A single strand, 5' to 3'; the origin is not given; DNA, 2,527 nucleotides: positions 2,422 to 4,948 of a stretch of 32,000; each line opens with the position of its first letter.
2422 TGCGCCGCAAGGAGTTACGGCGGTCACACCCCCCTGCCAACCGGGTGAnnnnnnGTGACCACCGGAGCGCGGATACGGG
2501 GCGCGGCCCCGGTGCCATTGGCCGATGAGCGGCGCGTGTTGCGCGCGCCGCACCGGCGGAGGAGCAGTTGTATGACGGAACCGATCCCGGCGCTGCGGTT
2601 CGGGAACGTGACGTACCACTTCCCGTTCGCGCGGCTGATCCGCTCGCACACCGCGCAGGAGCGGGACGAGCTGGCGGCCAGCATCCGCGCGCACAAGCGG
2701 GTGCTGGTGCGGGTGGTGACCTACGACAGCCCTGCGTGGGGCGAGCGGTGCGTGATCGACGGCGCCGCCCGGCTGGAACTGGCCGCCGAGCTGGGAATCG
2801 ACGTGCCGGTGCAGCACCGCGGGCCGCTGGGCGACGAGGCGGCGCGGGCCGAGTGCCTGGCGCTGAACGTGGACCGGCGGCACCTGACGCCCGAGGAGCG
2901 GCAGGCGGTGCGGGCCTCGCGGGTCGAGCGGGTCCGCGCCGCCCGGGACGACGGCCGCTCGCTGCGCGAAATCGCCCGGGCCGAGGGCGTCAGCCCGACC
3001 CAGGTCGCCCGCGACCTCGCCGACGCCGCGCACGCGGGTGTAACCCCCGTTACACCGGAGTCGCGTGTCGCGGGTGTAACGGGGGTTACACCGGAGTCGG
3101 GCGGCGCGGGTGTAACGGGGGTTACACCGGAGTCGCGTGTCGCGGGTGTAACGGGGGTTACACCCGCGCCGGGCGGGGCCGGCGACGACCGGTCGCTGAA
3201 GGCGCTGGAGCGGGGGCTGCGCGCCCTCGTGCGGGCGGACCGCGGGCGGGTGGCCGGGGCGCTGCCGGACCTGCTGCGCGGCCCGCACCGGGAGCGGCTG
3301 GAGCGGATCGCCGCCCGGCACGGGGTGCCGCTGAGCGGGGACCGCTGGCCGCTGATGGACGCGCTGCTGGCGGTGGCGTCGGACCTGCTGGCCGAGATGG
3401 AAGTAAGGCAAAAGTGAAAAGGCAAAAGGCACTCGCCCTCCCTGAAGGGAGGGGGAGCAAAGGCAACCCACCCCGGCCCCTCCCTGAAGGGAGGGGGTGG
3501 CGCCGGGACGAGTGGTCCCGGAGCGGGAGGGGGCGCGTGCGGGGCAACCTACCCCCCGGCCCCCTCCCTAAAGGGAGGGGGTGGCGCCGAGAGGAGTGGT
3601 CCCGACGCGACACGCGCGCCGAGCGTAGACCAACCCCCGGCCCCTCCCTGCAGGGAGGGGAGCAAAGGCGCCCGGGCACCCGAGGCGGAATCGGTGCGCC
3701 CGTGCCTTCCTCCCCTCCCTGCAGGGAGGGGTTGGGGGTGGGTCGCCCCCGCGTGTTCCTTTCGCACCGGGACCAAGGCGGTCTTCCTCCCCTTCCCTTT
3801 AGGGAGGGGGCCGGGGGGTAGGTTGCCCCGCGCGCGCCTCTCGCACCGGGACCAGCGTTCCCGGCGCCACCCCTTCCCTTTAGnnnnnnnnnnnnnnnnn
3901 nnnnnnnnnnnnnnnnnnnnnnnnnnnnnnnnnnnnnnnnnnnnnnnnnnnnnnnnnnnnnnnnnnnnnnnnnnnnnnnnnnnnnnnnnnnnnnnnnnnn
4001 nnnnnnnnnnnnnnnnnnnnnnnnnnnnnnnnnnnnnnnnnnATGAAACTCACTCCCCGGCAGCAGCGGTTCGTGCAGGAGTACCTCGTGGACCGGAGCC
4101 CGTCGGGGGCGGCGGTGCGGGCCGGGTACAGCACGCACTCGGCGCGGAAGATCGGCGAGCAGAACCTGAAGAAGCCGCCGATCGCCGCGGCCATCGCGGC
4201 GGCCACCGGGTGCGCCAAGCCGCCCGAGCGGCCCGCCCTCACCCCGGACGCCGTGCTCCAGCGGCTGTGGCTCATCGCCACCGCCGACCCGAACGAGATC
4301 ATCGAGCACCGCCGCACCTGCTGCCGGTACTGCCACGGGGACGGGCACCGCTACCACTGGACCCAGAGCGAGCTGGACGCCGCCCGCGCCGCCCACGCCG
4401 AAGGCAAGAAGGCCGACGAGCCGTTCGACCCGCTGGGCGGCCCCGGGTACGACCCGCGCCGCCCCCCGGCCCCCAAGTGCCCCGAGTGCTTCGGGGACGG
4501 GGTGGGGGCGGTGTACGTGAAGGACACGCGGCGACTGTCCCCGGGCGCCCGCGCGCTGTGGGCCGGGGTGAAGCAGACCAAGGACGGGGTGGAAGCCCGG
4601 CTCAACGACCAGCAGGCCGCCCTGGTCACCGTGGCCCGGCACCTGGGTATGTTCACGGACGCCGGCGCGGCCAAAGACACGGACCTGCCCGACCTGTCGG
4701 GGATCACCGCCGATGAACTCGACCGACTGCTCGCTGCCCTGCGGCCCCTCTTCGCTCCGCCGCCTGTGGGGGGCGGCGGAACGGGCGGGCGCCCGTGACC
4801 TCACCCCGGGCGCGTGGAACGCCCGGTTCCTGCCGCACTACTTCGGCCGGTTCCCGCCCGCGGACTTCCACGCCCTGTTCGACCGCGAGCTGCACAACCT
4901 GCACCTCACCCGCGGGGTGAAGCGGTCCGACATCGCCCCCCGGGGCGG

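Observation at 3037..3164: Four phased palindromes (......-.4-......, 36-bp period) inside the ParB-like coding sequence: parS-like or pac-like site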

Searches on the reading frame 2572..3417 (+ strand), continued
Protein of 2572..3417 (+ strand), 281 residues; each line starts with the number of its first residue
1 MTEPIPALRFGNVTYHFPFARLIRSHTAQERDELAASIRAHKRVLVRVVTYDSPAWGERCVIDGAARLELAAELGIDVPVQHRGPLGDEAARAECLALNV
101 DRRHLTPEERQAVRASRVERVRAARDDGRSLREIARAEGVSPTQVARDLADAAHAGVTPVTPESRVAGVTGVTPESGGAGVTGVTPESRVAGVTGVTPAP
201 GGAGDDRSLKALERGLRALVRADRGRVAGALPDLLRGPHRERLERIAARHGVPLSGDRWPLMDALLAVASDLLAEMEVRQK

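Call 55: predict_structure(alignment_id=A1)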
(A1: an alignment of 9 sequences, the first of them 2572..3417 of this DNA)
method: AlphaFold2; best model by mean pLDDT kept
length: 281 residues; sequences in the alignment: 9
mean_pLDDT: 67.0   pTM: 0.42
mean pLDDT of the five models: 67.0, 66.1, 66.0, 65.7, 63.1
residues with pLDDT >= 90: 33; 70-90: 119; 50-70: 63; < 50: 66
segments of 3 or more residues with pLDDT < 50: 157-204, 218-220, 222-227, 279-281
pLDDT, mean of each block of 10 residues (from residue 1): 77 91 78 82 84 93 89 87 92 83 66 80 87 77 79 54 31 30 29 30 47 52 48 68 71 55 60 59 42
secondary structure, 60 per line:
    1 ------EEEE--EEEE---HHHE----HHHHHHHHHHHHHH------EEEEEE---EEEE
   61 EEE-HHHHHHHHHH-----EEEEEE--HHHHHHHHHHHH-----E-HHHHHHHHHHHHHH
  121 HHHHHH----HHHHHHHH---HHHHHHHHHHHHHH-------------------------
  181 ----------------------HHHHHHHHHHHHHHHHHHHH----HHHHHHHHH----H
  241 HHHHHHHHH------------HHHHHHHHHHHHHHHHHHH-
elements in order: E7-10 E13-16 H28-41 E48-53 E57-63 H65-74 E80-85 H88-99 H107-126 H131-138 H142-155 H203-222 H227-235 H240-249 H262-280

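Call 57: search_protein_families(library=pfam, proteins=[window:2572-3417:+], max_evalue=1)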
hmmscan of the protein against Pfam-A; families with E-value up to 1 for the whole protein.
window:2572-3417:+ (281 aa): 10 families
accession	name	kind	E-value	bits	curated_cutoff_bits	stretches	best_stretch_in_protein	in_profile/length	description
PF13936.12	HTH_38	-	4.9e-05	23.4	27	1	102-149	2-41/44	Helix-turn-helix domain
PF08281.18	Sigma70_r4_2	-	0.0026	17.8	25.7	1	105-150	11-48/54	Sigma-70, region 4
PF25257.1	DUF7858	-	0.0041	17.6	27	1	118-165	50-97/170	Family of unknown function (DUF7858)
PF04545.22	Sigma70_r4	-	0.012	15.5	24.1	1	104-141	4-33/50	Sigma-70, region 4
PF13518.12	HTH_28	-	0.023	15.2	25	1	121-147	6-31/52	Helix-turn-helix domain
PF13384.12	HTH_23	-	0.023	15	24.6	1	122-147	12-36/50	Homeodomain-like domain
PF12840.13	HTH_20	-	0.079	13.4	27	0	125-149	15-39/51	Helix-turn-helix domain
PF01323.26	DSBA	-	0.08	13.1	25.6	1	70-155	67-149/191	DSBA-like thioredoxin domain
PF01371.25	Trp_repressor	-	0.24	11.9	27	1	105-147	27-68/88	Trp repressor protein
PF06112.16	Herpes_capsid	-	0.31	11.5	25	1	150-203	90-146/172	Gammaherpesvirus capsid protein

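Call 58: fold_search(model_id=the predicted structure, library=pdb)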
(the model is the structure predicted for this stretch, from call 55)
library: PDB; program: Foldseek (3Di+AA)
matches with E <= 10: 339; with E <= 0.001: 18
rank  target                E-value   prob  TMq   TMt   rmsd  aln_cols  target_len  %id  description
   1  8qa9_A                9.3e-05  1.00  0.26  0.33   7.5       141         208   20  Crystal structure of the RK2 plasmid encoded co-complex of the C-terminally truncated transcriptional repressor protei (released 2024-02-21)
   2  7bm8_A                2.1e-04  1.00  0.27  0.41  11.4       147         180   23  Crystal structure of the C-terminally truncated chromosome-partitioning protein ParB from Caulobacter crescentus compl (released 2021-04-28)
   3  7ng0                  2.1e-04  1.00  0.25  0.34  12.6       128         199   24  Crystal structure of N- and C-terminally truncated Geobacillus thermoleovorans nucleoid occlusion protein Noc (released 2021-02-17)
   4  8qa9_B                2.3e-04  1.00  0.26  0.33   7.6       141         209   20  Crystal structure of the RK2 plasmid encoded co-complex of the C-terminally truncated transcriptional repressor protei (released 2024-02-21)
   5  1vz0_H                3.2e-04  1.00  0.27  0.38   9.4       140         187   26  Chromosome segregation protein Spo0J from Thermus thermophilus (released 2004-07-19)
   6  1vz0_B                3.4e-04  1.00  0.27  0.37   6.2       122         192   27  Chromosome segregation protein Spo0J from Thermus thermophilus (released 2004-07-19)
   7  7ol9_B                3.8e-04  1.00  0.24  0.33  12.8       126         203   19  Crystal structure of C-terminally truncated Bacillus subtilis nucleoid occlusion protein (Noc) complexed to the Noc-bi (released 2022-03-09)
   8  6t1f_B                4.1e-04  1.00  0.31  0.44   5.1       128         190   23  Crystal structure of the C-terminally truncated chromosome-partitioning protein ParB from Caulobacter crescentus compl (released 2020-10-14)
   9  1vz0_A                4.3e-04  1.00  0.27  0.38   9.4       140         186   24  Chromosome segregation protein Spo0J from Thermus thermophilus (released 2004-07-19)
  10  6t1f_D                4.9e-04  1.00  0.31  0.44   5.1       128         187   23  Crystal structure of the C-terminally truncated chromosome-partitioning protein ParB from Caulobacter crescentus compl (released 2020-10-14)
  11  7o0n_A                5.9e-04  1.00  0.27  0.39  11.9       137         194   22  Crystal structure of a ParB E93A mutant from Myxococcus xanthus bound to CDP and monothiophosphate (released 2021-09-15)
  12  7bnr_B                5.9e-04  1.00  0.27  0.38  12.0       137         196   21  Crystal structure of a ParB Q52A mutant from Myxococcus xanthus bound to CTPyS (released 2021-09-08)
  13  7ol9_A                5.9e-04  1.00  0.23  0.30  14.9       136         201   18  Crystal structure of C-terminally truncated Bacillus subtilis nucleoid occlusion protein (Noc) complexed to the Noc-bi (released 2022-03-09)
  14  6sdk_B                7.1e-04  1.00  0.28  0.38  12.4       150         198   19  Crystal structure of bacterial ParB dimer bound to CDP (released 2019-10-23)
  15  7nfu_A                7.5e-04  1.00  0.32  0.40   4.7       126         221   23  Crystal structure of C-terminally truncated Geobacillus thermoleovorans nucleoid occlusion protein Noc (released 2021-02-17)
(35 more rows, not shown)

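Call 59: search_solved_structures(query=A1, max_evalue=10, show_alignments=4)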
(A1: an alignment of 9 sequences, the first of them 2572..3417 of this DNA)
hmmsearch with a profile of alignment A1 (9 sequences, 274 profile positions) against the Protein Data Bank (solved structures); distinct sequences matched with E-value up to 10: 7.
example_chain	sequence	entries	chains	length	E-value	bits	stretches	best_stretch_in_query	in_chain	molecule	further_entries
2ntz_A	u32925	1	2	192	0.001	22.2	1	119-154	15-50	ParB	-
1zx4_A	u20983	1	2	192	0.001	22.2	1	119-154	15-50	Plasmid Partition par B protein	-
5k5a_B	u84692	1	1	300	0.0045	20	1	61-144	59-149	ParB domain protein nuclease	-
5k5d_B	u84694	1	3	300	0.023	17.7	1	61-144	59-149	ParB domain protein nuclease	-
7pkq_h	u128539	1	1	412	0.1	15.6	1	61-195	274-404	uS8m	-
2x48_A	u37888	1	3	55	0.93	12.4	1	123-151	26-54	CAG38821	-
3vwb_A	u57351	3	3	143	1.4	11.9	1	124-154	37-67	Virulence regulon transcriptional activator virB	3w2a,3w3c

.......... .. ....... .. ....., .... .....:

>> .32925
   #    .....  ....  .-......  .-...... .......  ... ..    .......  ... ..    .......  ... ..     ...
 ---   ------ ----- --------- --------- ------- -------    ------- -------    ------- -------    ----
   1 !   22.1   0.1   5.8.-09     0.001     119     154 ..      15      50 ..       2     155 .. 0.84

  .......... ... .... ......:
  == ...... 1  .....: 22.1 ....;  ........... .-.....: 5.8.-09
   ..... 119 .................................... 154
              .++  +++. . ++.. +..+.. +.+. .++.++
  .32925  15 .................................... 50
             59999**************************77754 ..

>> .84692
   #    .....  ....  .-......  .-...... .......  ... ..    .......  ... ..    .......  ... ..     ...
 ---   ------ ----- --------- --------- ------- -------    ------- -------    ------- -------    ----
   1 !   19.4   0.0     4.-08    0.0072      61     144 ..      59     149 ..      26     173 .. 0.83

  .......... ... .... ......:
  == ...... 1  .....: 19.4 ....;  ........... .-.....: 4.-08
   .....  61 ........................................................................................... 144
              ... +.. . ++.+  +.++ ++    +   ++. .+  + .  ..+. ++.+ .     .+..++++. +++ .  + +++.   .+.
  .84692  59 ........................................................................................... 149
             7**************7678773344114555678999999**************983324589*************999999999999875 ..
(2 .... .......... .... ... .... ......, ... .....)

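Call 62: find_encoding_contigs(protein=P0014, flank=8000, max_places=2)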
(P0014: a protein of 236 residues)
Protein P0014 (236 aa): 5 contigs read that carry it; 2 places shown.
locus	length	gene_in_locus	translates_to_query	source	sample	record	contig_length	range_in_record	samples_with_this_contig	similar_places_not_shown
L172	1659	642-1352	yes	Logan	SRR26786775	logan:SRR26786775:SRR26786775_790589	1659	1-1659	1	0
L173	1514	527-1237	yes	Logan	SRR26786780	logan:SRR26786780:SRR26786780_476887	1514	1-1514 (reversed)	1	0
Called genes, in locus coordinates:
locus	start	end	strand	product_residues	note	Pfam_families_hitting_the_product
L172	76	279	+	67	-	-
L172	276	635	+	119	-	-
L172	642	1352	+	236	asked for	-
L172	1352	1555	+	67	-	-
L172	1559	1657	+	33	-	?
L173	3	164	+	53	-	?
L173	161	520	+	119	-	-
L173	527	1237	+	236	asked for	-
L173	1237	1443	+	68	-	-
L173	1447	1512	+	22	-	?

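Call 63: find_encoding_contigs(protein=P0118, flank=8000, max_places=2)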
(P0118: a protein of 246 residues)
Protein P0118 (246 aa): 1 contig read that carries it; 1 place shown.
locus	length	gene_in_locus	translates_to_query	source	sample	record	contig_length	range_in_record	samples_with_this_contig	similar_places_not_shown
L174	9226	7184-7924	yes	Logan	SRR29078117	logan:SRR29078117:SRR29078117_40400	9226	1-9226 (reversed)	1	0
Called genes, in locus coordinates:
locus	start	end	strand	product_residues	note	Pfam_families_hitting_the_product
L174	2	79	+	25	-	?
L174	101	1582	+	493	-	-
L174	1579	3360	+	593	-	PF00535:Glycos_transf_2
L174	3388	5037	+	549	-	-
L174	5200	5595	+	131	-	-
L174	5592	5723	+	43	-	-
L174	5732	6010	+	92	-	-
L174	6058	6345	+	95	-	-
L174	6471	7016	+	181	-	-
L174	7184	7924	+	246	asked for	-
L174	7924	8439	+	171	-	-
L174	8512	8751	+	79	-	-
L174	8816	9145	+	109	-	-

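Call 81: find_related_loci(query=P0006, collection=viral_contigs, flank=10000)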
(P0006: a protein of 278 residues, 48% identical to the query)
Query P0006 (278 aa) in viral_contigs; peptide patterns used: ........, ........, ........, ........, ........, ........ (x = any residue, [..] = any of these).
7 stretches matched a pattern, but none encodes a relative of the query by tblastn (E <= 1e-3).

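Call 82: find_related_loci(query=P0008, collection=viral_contigs, flank=10000)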
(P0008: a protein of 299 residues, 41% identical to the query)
Query P0008 (299 aa) in viral_contigs; peptide patterns used: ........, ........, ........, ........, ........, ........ (x = any residue, [..] = any of these).
32 stretches matched a pattern, but none encodes a relative of the query by tblastn (E <= 1e-3).

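Call 96: find_encoding_contigs(protein=P0009, flank=10000, max_places=2)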
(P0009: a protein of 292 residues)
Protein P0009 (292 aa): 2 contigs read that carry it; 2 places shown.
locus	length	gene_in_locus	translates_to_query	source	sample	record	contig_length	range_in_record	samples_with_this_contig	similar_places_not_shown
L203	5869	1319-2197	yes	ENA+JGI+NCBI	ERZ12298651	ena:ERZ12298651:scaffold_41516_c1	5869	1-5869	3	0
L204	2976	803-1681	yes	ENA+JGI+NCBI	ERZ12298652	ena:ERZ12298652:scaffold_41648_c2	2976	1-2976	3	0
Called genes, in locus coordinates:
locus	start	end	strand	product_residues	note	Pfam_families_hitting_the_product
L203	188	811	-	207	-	PF01726:LexA_DNA_bind, PF00717:Peptidase_S24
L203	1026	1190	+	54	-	-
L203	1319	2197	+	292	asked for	-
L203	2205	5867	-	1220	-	?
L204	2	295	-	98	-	?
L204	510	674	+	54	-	-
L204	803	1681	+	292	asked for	-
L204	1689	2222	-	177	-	-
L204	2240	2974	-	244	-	?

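Call 100: search_protein_families(library=ncbifam, proteins=[window:2572-3417:+, L203:1319-2197:+], max_evalue=0.01)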
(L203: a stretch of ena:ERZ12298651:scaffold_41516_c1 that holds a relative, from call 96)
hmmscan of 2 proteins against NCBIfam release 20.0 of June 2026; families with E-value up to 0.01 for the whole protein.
window:2572-3417:+ (281 aa): 1 family
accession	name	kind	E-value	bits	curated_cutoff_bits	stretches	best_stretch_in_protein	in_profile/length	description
TIGR00180.1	parB_part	domain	0.0011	18.7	58.45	1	25-148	23-140/186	ParB/RepB/Spo0J family partition protein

L203:1319-2197:+ (292 aa): 1 family
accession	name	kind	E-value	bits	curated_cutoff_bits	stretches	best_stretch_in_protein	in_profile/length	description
TIGR03734.1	PRTRC_parB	hypoth_equivalog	0.00065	18.3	278.6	1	30-124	11-105/555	PRTRC system ParB family protein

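Call 101: search_protein_families(library=padloc, proteins=[window:2572-3417:+, L203:1319-2197:+], max_evalue=0.01)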
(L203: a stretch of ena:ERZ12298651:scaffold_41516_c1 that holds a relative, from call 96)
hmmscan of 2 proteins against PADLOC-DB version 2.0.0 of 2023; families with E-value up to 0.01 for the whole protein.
window:2572-3417:+ (281 aa): 0 families

L203:1319-2197:+ (292 aa): 0 families

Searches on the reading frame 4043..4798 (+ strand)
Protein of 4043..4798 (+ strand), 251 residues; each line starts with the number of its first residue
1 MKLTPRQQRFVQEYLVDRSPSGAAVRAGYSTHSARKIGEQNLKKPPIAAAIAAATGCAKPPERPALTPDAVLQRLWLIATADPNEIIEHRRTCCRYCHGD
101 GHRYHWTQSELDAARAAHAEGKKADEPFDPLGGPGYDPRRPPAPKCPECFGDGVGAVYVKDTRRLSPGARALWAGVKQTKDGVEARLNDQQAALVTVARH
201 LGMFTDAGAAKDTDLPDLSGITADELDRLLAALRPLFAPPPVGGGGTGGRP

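Call 11: search_protein_families(library=pfam, proteins=[window:4043-4798:+], max_evalue=0.01)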
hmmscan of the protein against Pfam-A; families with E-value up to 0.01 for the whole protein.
window:4043-4798:+ (251 aa): 2 families
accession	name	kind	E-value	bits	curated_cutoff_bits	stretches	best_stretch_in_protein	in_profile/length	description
PF03592.21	Terminase_2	-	7.5e-26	91.9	26.1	1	3-207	1-134/141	Terminase small subunit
PF10083.14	DUF2321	-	0.0096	16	24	0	91-119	64-92/157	Uncharacterized protein conserved in bacteria (DUF2321)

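Call 12: search_protein_families(library=phrogs, proteins=[window:4043-4798:+], max_evalue=0.01)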
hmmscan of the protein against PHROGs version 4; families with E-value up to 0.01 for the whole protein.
window:4043-4798:+ (251 aa): 4 families
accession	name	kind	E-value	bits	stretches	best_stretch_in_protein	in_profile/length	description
phrog_51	-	head and packaging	1e-34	121.4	1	1-213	87-223/261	terminase small subunit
phrog_17390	-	unknown function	3.6e-12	46.9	1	1-52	1-52/69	-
phrog_641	-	head and packaging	3.9e-08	35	1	1-55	1-55/162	terminase small subunit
phrog_2606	-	head and packaging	7.2e-08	33.1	1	2-89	88-174/310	terminase small subunit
